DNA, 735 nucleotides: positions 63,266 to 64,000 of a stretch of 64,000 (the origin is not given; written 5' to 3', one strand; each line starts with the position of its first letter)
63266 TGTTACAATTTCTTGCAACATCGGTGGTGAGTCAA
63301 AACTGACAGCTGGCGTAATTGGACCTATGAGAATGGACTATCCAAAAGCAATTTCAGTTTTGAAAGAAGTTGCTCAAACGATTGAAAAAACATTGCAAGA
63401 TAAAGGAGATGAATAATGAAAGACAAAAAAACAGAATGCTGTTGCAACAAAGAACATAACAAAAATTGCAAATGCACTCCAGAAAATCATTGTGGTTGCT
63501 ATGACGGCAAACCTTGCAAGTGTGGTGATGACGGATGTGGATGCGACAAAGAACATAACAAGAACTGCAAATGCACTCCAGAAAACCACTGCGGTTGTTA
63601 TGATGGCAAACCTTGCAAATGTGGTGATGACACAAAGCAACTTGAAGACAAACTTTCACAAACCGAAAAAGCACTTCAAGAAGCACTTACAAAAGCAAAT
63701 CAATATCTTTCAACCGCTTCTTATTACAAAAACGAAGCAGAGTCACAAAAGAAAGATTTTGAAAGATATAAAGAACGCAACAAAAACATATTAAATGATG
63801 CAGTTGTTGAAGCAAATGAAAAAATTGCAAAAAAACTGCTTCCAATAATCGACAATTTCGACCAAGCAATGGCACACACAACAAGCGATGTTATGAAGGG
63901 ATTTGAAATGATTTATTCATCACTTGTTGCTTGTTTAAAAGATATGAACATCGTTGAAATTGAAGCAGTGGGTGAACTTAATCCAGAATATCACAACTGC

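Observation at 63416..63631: GrpE carries a 17-Cys N-terminal extension built from two identical 28-aa repeats whose DNA differs only at synonymous sites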

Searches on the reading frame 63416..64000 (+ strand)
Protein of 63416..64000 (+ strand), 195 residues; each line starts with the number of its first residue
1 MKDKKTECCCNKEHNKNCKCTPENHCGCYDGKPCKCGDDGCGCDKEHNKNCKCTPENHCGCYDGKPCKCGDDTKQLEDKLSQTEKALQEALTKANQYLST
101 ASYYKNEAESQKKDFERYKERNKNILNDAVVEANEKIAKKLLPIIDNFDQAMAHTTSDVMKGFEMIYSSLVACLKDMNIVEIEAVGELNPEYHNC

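Call 7: search_protein_families(library=pfam, proteins=[window:63416-64000:+], max_evalue=1)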
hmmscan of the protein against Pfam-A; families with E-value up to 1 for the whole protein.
window:63416-64000:+ (195 aa): 7 families
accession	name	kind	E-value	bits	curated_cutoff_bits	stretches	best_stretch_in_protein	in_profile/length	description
PF01025.24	GrpE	-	4.4e-17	62.7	25.8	1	77-194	6-126/165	GrpE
PF04012.17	PspA_IM30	-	0.00062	19.9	33.9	1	71-154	23-102/220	PspA/IM30 family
PF25368.1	PUB10_N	-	0.0044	18.1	32.6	1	120-183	41-104/124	PUB10-like, N-terminal domain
PF14265.11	DUF4355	-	0.019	15.6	25.4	1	73-171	14-114/124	Capsid assembly scaffolding protein Gp46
PF10107.15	Endonuc_Holl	-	0.085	13.1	23.8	1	73-148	13-93/159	Endonuclease related to archaeal Holliday junction resolvase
PF09820.16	AAA-ATPase_like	-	0.15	12.3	26.1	1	82-159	93-160/201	Predicted AAA-ATPase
PF07851.19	TMEM120A-B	-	0.15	11.8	29.8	1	72-172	3-101/324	TMEM120A/B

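Call 11: find_homologous_proteins(query=window:63416-64000:+, max_evalue=0.001)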
Query window:63416-64000:+ (195 aa): 214 proteins with E <= 0.001 among 260 candidates; the best 120 are listed.
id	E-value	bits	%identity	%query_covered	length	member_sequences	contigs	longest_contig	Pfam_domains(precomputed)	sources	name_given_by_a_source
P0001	1.5e-148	510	97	96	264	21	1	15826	PF01025.25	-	-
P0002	1.5e-90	320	92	80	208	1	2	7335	PF01025.25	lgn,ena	-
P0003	1.5e-88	314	87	80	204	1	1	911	PF01025.25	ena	-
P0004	6.6e-88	312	89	80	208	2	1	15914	PF01025.25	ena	-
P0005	2.0e-87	310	89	80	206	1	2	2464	PF01025.25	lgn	-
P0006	4.7e-87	309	88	80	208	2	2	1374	PF01025.25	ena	-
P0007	3.8e-86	306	88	80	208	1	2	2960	PF01025.25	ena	-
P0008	1.9e-85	304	87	80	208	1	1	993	PF01025.25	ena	-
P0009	1.5e-71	258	65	100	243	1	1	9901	PF01025.25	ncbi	-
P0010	5.3e-51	191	54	95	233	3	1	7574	PF01025.25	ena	-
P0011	4.2e-49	185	61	76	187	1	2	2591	PF01025.25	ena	-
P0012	3.3e-48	182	55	92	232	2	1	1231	PF01025.25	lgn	-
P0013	1.2e-47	180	54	98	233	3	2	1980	PF01025.25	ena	-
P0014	3.8e-47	179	69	62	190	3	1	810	PF01025.25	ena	-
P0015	5.3e-47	178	69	62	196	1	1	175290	PF01025.25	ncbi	-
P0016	1.1e-46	177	52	99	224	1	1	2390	PF01025.25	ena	-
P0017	2.4e-46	176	51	93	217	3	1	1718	PF01025.25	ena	-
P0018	3.2e-46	176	54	95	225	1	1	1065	PF01025.25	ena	-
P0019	9.0e-46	174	68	62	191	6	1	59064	PF01025.25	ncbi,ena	-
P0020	1.6e-45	173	69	62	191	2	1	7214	PF01025.25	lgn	-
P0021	2.2e-45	173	52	91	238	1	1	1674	PF01025.25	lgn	-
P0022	3.2e-45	172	53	95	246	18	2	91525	PF01025.25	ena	-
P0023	9.6e-45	171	69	62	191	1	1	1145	PF01025.25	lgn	-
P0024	1.7e-44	170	71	62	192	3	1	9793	PF01025.25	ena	-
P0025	2.6e-44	170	69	62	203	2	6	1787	PF01025.25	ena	-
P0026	5.8e-44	168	63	73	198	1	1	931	PF01025.25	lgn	-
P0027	9.0e-44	168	66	62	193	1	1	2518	PF01025.25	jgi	-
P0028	3.2e-43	166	54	98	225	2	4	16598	PF01025.25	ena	-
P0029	2.1e-42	163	62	67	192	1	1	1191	PF01025.25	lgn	-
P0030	2.2e-42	163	60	78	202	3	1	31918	PF01025.25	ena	-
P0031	4.8e-42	162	62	67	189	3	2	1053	PF01025.25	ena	-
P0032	1.6e-41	160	56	74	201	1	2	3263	PF01025.25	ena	-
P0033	3.9e-41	159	46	100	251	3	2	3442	PF01025.25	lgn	-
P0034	8.6e-41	158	61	67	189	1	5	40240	PF01025.25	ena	-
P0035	2.8e-40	156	64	62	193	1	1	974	PF01025.25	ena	-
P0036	3.4e-40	156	55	83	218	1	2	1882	PF01025.25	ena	-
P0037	3.5e-40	156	56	72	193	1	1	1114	PF01025.25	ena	-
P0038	6.5e-40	155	64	57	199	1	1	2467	PF01025.25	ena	-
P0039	8.6e-40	155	62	64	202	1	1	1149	PF01025.25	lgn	-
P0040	8.6e-40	155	56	82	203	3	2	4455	PF01025.25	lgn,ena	-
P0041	8.9e-40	155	66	57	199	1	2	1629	PF01025.25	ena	-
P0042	9.0e-40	155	66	57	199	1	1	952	PF01025.25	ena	-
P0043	9.1e-40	155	66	57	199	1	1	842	PF01025.25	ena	-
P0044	1.5e-39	154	64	62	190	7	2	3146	PF01025.25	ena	-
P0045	2.2e-39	153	64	63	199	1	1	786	PF01025.25,PF03285.21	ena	-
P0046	3.3e-39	153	51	98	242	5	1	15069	PF01025.25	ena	-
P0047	3.7e-39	153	58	70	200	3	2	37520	PF01025.25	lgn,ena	-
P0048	4.0e-39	153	54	77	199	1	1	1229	PF01025.25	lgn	-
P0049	4.1e-39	153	53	78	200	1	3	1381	PF01025.25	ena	-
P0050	4.3e-39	152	57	77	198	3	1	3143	PF04012.18,PF01025.25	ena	-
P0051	4.7e-39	152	55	77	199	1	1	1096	PF01025.25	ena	-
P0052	4.9e-39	152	64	56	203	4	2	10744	PF01025.25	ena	-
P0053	7.9e-39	152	67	53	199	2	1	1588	PF01025.25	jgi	-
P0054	8.5e-39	152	54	83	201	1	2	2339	PF01025.25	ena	-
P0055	1.4e-38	151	49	100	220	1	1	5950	PF01025.25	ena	-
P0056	1.8e-38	150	56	81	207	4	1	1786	PF01025.25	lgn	-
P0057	1.9e-38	150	54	78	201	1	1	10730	PF01025.25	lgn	-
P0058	2.0e-38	150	60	64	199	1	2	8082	PF01025.25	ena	-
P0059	2.5e-38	150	62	64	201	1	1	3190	PF01025.25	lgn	-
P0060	2.7e-38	150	53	81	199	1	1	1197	PF01025.25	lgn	-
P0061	3.0e-38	150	55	78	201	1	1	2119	PF01025.25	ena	-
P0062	3.1e-38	150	53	75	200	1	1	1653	PF01025.25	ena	-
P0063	3.9e-38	149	54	78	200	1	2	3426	PF01025.25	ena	-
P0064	4.3e-38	149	54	78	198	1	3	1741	PF01025.25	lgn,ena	-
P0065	4.8e-38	149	61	63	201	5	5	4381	PF01025.25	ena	-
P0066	6.4e-38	149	53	77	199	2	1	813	PF01025.25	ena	-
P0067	6.9e-38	149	53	77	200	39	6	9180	PF01025.25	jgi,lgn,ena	jgi:molecular chaperone GrpE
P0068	7.1e-38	149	53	77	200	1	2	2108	PF01025.25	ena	-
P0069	8.1e-38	148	55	78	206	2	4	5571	PF01025.25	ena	-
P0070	1.0e-37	148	56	78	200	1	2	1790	PF01025.25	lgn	-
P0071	1.2e-37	148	60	62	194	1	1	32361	PF01025.25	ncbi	-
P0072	1.2e-37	148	52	81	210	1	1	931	PF01025.25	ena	-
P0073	1.2e-37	148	53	77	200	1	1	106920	PF01025.25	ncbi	-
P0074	1.2e-37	148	59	64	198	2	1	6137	PF01025.25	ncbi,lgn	-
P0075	1.4e-37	148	54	75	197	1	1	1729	PF01025.25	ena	-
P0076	1.5e-37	147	54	78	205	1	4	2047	PF01025.25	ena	-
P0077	2.1e-37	147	49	93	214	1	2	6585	PF01025.25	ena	-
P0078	2.3e-37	147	61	65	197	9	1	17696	PF01025.25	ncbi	-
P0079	2.3e-37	147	60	63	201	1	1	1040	PF01025.25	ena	-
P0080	2.4e-37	147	56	77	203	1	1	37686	PF01025.25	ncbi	-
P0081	2.4e-37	147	52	78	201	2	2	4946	PF01025.25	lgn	-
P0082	3.4e-37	146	61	62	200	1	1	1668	PF01025.25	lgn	-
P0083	3.7e-37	146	65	57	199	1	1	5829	PF01025.25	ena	-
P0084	3.9e-37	146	55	78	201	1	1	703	PF01025.25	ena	-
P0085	4.7e-37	146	57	69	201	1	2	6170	PF01025.25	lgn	-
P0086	6.4e-37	145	53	78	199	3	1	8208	PF01025.25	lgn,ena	-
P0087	6.6e-37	145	55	76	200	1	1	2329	PF01025.25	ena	-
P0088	6.8e-37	145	55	77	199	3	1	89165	PF01025.25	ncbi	-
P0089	7.1e-37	145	56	72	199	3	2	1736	PF01025.25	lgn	-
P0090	7.3e-37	145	59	67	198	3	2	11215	PF01025.25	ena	-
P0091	8.1e-37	145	60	63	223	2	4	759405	PF01025.25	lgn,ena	-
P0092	8.4e-37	145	60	62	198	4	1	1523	PF01025.25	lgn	-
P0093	1.2e-36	145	54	76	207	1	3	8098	PF01025.25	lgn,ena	-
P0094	1.3e-36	144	58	65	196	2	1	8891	PF01025.25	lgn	-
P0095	1.4e-36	144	55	78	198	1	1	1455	PF01025.25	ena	-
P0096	1.6e-36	144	53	83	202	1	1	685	PF01025.25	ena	-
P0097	1.6e-36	144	52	81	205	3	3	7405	PF01025.25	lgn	-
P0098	2.1e-36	144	53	78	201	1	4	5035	PF01025.25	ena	-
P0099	2.1e-36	144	53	78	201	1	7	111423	PF01025.25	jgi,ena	-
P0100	2.3e-36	144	60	62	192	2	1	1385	PF01025.25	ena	-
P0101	2.6e-36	143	58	68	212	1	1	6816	PF01025.25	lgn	-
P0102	2.8e-36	143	53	78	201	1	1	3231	PF01025.25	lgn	-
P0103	3.4e-36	143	60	62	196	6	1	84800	PF01025.25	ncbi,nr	ncbi:MAG: nucleotide exchange factor GrpE [Clostridiales bacterium]|nr:nucleotide exchange factor Gr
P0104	3.9e-36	143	58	67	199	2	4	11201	PF01025.25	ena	-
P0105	4.4e-36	143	61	63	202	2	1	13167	PF01025.25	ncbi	-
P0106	4.7e-36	143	55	76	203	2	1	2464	PF01025.25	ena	-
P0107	5.3e-36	142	58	68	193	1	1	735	PF01025.25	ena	-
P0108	7.0e-36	142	63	62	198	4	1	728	PF01025.25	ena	-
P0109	7.3e-36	142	60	63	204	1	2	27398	PF01025.25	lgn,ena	-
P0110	7.5e-36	142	53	80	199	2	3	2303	PF01025.25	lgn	-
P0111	7.7e-36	142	67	53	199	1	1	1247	PF01025.25,PF03938.20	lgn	-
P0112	7.8e-36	142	60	62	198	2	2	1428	PF01025.25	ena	-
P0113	8.8e-36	142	63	59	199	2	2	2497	PF01025.25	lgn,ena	-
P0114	8.9e-36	142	50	95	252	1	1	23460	PF01025.25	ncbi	-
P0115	8.9e-36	142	51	76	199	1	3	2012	PF01025.25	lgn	-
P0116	9.5e-36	142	58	64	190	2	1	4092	PF01025.25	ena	-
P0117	1.0e-35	141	53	80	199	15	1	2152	PF01025.25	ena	-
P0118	1.1e-35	141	53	78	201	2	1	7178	PF01025.25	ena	-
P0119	1.1e-35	141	49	84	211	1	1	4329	PF01025.25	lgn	-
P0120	1.2e-35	141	58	65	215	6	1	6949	PF01025.25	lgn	-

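Call 14: find_encoding_contigs(protein=P0001, flank=10000, max_places=4)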
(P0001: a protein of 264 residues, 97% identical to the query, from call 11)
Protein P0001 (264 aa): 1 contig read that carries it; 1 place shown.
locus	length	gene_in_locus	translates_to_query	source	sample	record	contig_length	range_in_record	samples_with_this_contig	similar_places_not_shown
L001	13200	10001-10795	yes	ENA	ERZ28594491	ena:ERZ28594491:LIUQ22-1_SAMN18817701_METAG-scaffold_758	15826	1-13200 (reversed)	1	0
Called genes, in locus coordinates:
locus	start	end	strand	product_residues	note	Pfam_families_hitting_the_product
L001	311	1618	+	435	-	PF05496:RuvB_N, PF20720:nSTAND3 (faint), PF00004:AAA, PF13173:AAA_14 (weak), PF16193:AAA_assoc_2, PF12002:MgsA_C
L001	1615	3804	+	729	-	PF00580:UvrD-helicase, PF02562:PhoH (faint), PF13245:AAA_19, PF01443:Viral_helicase1 (faint), PF13538:UvrD_C_2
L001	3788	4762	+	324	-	PF04973:NMN_transporter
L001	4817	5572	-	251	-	PF03009:GDPD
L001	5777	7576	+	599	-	PF00009:GTP_EFTU, PF22042:EF-G_D2 (faint), PF03144:GTP_EFTU_D2, PF00679:EFG_C, PF06421:LepA_C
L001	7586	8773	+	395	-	PF04055:Radical_SAM, PF06969:HemN_C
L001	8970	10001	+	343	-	PF01628:HrcA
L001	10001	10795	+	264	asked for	PF01025:GrpE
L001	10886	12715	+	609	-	PF00012:HSP70, PF06723:MreB_Mbl, PF00012:HSP70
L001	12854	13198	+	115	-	?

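Call 15: find_encoding_contigs(protein=P0009, flank=10000, max_places=3)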
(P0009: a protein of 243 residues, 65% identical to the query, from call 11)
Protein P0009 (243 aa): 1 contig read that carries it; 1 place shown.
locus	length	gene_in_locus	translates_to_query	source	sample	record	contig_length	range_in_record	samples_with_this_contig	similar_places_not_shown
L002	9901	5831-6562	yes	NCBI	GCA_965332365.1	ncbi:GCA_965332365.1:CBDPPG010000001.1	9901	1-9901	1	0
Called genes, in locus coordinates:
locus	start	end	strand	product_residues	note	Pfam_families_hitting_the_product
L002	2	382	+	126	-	?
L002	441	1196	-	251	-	PF03009:GDPD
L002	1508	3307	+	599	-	PF00009:GTP_EFTU, PF22042:EF-G_D2 (weak), PF03144:GTP_EFTU_D2, PF00679:EFG_C, PF06421:LepA_C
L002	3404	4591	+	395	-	PF04055:Radical_SAM, PF06969:HemN_C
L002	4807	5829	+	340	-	PF01628:HrcA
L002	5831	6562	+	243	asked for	PF01025:GrpE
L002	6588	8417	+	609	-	PF00012:HSP70, PF06723:MreB_Mbl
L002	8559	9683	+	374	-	PF00226:DnaJ, PF01556:DnaJ_C, PF00684:DnaJ_CXXCXGXG, PF15777:Anti-TRAP (faint)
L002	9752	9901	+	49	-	PF20260:PUA_4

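Call 18: find_related_loci(query=A1, collection=genome_contigs, flank=6000)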
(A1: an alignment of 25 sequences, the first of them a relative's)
Query A1 (264 aa) in genome_contigs; peptide patterns used: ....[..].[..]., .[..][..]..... (x = any residue, [..] = any of these).
184 stretches matched a pattern; 38 encode a relative of the query (tblastn E <= 1e-3); 37 distinct loci.
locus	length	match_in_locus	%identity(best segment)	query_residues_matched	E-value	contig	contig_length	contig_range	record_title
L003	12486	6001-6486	69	102-263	7e-74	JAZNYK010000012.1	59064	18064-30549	MAG: Clostridia bacterium isolate T1900044776_TS20190242.MAGScoT_cleanbin_000024 SGB_2482_k141_948995, whole genome shot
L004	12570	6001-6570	54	42-263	9e-65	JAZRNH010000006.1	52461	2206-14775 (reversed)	MAG: Clostridia bacterium isolate T1900045411_YK20190101.MAGScoT_cleanbin_000012 SGB_7011_k141_3133354, whole genome sho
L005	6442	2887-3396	62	96-264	6e-64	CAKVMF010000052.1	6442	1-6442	MAG: uncultured Clostridia bacterium isolate REFINED_METABAT215_TOP10_CONTIGS_1500_ASSEMBLY_K77_MERGED__Hadza_MoBio_hadz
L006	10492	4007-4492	64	103-263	7e-64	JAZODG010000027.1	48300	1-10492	MAG: Clostridia bacterium isolate T1900044752_TS20190418.MAGScoT_cleanbin_000031 SGB_2246_k141_37611, whole genome shotg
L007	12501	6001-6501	63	101-264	2e-62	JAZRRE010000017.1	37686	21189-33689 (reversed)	MAG: Clostridia bacterium isolate T1900045356_YK20190046.MAGScoT_cleanbin_000018 SGB_6793_k141_1702447, whole genome sho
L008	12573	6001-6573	53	74-263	4e-61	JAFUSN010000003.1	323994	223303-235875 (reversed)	MAG: Clostridia bacterium isolate RGIG4786 Roe_deer_Reticulum-3__c1642, whole genome shotgun sequence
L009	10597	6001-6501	61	101-264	1e-60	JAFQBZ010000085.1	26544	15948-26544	MAG: Clostridia bacterium isolate RGIG1681 Goat_Cecum-2__c365323, whole genome shotgun sequence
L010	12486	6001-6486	62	103-263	8e-60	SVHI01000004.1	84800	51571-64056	MAG: Clostridiales bacterium isolate SIG380 NODE_1402_length_84800_cov_2.595137, whole genome shotgun sequence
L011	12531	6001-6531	55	83-263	3e-59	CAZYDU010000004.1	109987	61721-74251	MAG TPA_asm: uncultured Lachnospiraceae bacterium isolate SRP313737_co1_387 genome assembly, contig: NODE_263_length_109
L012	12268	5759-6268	59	96-264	1e-58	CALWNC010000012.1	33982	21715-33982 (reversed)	MAG: uncultured Clostridia bacterium isolate BRZ_CS__bin43 genome assembly, contig: BRZ_CS__NODE_1855_length_33982_cov_1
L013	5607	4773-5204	65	120-262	4e-58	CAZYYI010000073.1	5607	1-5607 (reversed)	MAG TPA_asm: uncultured Lachnospiraceae bacterium isolate SRP199465_co2_295 genome assembly, contig: NODE_43862_length_5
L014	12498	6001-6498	60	100-264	9e-58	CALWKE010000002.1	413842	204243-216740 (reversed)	MAG: uncultured Clostridia bacterium isolate BRZ_C__bin58 genome assembly, contig: BRZ_C__NODE_16_length_413842_cov_26.7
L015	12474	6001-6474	61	107-263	9e-57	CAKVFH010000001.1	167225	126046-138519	MAG: uncultured Clostridia bacterium isolate REFINED_METABAT215_TOP10_CONTIGS_1500_ASSEMBLY_K77_MERGED__Hadza_MoBio_hadz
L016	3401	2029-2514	57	103-263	2e-56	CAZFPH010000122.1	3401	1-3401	MAG TPA_asm: uncultured Lachnospiraceae bacterium isolate SRP315200_co1_290 genome assembly, contig: NODE_73410_length_3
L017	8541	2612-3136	57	97-263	4e-56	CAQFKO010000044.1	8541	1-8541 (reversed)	MAG TPA_asm: uncultured Eubacteriales bacterium isolate MGBC150436 genome assembly, contig: MGBC150436.44, whole genome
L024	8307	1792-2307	38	101-263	5e-30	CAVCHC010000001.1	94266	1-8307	Acutalibacteraceae bacterium isolate H07624-L1_cleanbin_000025 genome assembly, contig: Spades_H07624-L1_contig_77, whol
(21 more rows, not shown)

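Call 27: find_encoding_contigs(protein=P0004, flank=10000, max_places=2)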
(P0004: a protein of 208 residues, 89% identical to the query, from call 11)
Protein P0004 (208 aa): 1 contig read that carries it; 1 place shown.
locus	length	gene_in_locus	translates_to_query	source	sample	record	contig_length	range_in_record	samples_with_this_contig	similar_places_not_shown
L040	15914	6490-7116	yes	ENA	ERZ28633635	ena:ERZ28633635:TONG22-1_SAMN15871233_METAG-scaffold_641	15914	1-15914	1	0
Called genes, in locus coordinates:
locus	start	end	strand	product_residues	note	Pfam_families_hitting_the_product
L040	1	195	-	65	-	?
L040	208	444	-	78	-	PF00037:Fer4 (faint)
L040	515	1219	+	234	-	PF04973:NMN_transporter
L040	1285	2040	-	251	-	PF03009:GDPD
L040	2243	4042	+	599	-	PF00009:GTP_EFTU, PF22042:EF-G_D2 (weak), PF03144:GTP_EFTU_D2, PF00679:EFG_C, PF06421:LepA_C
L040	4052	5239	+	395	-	PF04055:Radical_SAM, PF06969:HemN_C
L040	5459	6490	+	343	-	PF01628:HrcA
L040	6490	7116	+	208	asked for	PF01025:GrpE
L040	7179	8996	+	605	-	PF00012:HSP70, PF06723:MreB_Mbl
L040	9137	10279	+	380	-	PF00226:DnaJ, PF01556:DnaJ_C, PF15777:Anti-TRAP (faint), PF27659:CHP02642 (faint), PF00684:DnaJ_CXXCXGXG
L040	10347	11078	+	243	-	PF20260:PUA_4, PF04452:Methyltrans_RNA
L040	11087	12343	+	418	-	PF00919:UPF0004, PF04055:Radical_SAM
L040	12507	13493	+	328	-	-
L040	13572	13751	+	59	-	PF01165:Ribosomal_S21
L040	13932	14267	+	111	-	-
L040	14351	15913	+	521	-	?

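Call 28: find_encoding_contigs(protein=P0002, flank=10000, max_places=2)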
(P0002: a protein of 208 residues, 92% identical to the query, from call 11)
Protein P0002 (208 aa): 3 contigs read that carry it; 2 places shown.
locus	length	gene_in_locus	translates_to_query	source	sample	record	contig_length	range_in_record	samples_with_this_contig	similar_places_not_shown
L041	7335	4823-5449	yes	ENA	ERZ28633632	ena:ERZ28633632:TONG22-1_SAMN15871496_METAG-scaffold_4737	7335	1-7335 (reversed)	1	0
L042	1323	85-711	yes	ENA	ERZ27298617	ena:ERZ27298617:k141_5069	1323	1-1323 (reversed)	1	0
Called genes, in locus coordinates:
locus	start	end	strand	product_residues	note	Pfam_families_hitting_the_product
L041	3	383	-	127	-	?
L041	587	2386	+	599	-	PF00009:GTP_EFTU, PF22042:EF-G_D2 (faint), PF03144:GTP_EFTU_D2, PF00679:EFG_C, PF06421:LepA_C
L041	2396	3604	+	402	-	-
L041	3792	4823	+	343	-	PF01628:HrcA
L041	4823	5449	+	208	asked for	PF01025:GrpE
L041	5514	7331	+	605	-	PF00012:HSP70, PF06723:MreB_Mbl, PF00012:HSP70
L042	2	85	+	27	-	?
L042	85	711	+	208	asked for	PF01025:GrpE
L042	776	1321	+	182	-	?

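Call 37: predict_structure(alignment_id=A3)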
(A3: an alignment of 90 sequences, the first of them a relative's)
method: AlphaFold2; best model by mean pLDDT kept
length: 208 residues; sequences in the alignment: 90
mean_pLDDT: 82.0   pTM: 0.56
mean pLDDT of the five models: 82.0, 81.4, 80.8, 80.1, 79.8
residues with pLDDT >= 90: 129; 70-90: 36; 50-70: 14; < 50: 29
segments of 3 or more residues with pLDDT < 50: 1-17, 26-32, 34-36
pLDDT, mean of each block of 10 residues (from residue 1): 41 49 50 48 73 91 93 94 95 93 94 92 78 82 94 92 93 92 93 94 94
secondary structure, 60 per line:
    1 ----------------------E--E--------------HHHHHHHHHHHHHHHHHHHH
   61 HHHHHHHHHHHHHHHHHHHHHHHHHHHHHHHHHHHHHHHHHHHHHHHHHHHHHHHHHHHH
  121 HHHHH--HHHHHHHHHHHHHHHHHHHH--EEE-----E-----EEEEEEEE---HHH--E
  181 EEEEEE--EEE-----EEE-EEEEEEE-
elements in order: H41-125 H128-147 E150-152 E164-171 E180-186 E189-191 E197-199 E201-207

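Call 39: search_protein_families(library=ncbifam, proteins=[P0001], max_evalue=10)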
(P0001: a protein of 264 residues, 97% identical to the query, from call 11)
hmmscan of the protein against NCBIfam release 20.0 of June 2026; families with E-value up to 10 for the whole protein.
P0001 (264 aa): 27 families (the best 25 are shown)
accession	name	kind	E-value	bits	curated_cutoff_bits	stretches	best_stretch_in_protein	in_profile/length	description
NF010753.0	PRK14156.1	equivalog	2.9e-24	85.9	172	1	101-263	24-180/180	nucleotide exchange factor GrpE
NF010738.0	PRK14140.1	equivalog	1.7e-21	76.9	137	1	107-261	32-189/191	nucleotide exchange factor GrpE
NF010759.0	PRK14162.1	equivalog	6.3e-21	75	176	1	98-261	32-192/194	nucleotide exchange factor GrpE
NF010743.0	PRK14145.1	equivalog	3.5e-20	72.8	186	1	100-263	37-200/200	nucleotide exchange factor GrpE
NF010757.0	PRK14160.1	equivalog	6.1e-19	68.2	184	1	99-261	51-209/211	nucleotide exchange factor GrpE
NF010747.0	PRK14149.1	equivalog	1.2e-18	67.4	176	1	109-263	34-189/191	nucleotide exchange factor GrpE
NF010737.0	PRK14139.1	equivalog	4.3e-17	62.6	164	1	101-263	31-186/188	nucleotide exchange factor GrpE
NF010755.0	PRK14158.1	equivalog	6.3e-17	61.7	200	1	100-263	35-194/198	nucleotide exchange factor GrpE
NF010748.0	PRK14150.1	equivalog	6.7e-17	61.6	152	1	99-263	28-196/198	nucleotide exchange factor GrpE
NF010741.0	PRK14143.1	equivalog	3.7e-16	59.4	184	1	100-261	55-224/258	nucleotide exchange factor GrpE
NF010750.0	PRK14153.1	equivalog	4.1e-14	52.6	194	1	101-263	24-187/194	nucleotide exchange factor GrpE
NF010745.0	PRK14147.1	equivalog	4.1e-13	49.5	184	1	123-263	29-170/172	nucleotide exchange factor GrpE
NF010742.0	PRK14144.1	equivalog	7e-13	48.8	215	1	112-264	48-199/199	nucleotide exchange factor GrpE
NF010749.0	PRK14151.1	equivalog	2.5e-12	46.8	231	1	112-263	20-175/188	nucleotide exchange factor GrpE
NF010746.0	PRK14148.1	equivalog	5.3e-12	45.9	212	1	114-263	42-194/195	nucleotide exchange factor GrpE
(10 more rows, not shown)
